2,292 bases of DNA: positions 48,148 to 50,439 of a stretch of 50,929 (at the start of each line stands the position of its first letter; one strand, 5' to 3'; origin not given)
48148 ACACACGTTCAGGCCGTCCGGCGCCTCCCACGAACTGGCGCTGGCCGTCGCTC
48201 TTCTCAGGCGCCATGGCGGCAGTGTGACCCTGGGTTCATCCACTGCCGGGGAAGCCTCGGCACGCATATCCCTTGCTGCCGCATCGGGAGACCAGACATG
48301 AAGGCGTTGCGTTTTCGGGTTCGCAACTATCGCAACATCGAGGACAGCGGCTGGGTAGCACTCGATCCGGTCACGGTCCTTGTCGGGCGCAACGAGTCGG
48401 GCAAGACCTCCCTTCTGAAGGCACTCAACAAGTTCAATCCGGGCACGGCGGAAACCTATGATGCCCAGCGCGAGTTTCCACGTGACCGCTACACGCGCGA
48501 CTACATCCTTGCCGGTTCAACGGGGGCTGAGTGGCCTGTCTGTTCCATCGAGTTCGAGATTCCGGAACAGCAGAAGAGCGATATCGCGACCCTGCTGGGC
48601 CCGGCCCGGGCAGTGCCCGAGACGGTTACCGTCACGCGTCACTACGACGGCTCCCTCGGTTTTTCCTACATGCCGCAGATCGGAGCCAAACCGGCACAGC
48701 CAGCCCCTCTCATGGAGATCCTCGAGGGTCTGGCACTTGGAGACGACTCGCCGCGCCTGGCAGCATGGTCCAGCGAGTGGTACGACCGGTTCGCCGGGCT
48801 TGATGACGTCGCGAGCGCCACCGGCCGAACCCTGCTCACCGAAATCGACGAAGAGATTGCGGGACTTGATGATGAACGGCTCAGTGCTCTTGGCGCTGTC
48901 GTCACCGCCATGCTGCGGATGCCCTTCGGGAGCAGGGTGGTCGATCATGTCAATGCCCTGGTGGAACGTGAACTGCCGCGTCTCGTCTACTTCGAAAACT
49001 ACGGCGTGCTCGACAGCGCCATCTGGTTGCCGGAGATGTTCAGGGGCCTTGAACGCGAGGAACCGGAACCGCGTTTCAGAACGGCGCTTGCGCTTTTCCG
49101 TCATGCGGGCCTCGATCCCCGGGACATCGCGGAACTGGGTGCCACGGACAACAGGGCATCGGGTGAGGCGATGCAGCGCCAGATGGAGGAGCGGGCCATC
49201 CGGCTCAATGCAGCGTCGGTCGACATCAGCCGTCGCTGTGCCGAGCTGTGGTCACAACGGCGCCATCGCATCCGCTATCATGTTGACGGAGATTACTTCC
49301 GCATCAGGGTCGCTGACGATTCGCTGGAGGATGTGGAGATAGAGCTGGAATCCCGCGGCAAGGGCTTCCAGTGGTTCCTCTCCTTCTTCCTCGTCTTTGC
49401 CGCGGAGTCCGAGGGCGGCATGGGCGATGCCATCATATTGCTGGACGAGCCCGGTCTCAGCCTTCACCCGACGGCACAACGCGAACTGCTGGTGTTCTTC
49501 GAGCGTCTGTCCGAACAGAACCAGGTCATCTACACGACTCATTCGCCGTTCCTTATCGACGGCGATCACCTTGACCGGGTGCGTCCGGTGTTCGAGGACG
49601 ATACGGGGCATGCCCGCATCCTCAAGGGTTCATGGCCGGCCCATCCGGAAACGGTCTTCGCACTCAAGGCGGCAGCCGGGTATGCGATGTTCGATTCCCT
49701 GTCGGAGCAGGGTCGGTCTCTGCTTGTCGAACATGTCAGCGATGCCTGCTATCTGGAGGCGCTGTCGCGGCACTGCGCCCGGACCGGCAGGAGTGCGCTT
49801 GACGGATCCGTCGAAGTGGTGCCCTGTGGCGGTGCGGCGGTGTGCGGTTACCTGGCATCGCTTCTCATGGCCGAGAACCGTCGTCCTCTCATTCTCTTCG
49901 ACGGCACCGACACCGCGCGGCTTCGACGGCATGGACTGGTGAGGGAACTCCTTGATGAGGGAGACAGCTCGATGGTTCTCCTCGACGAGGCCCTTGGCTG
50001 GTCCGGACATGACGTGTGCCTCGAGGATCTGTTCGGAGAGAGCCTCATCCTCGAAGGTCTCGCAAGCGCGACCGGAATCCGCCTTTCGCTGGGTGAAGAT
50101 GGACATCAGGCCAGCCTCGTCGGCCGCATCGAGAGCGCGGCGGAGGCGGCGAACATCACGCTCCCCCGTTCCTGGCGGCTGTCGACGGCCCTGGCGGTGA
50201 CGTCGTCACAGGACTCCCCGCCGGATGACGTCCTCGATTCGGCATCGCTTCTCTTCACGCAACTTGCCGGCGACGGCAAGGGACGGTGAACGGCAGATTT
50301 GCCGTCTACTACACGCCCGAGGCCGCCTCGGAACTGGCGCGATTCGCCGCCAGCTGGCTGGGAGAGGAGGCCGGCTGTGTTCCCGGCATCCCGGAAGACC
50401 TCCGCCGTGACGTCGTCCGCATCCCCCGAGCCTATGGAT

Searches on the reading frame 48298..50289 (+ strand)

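Call 52: search_protein_families(library=ncbifam, proteins=[window:48298-50289:+], max_evalue=0.00001)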
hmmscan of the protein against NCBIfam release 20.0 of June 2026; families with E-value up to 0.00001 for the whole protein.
window:48298-50289:+ (663 aa): 4 families
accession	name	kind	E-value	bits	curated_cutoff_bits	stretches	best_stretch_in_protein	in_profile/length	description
NF041760.1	PtuA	equivalog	5.7e-11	42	500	1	376-441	376-441/524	retron Ec78 anti-phage system effector ATPase PtuA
NF047739.1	antiphage_MADS3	equivalog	1.6e-08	34.1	420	0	5-44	4-42/427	methylation-associated defense system AAA family ATPase MAD3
NF038234.1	retron_eff_Eco8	equivalog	3.1e-07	29.4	250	0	344-420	239-325/679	retron Eco8 family effector endonuclease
TIGR00611.2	recf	equivalog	5.7e-07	29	172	0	6-44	4-42/339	DNA replication/repair protein RecF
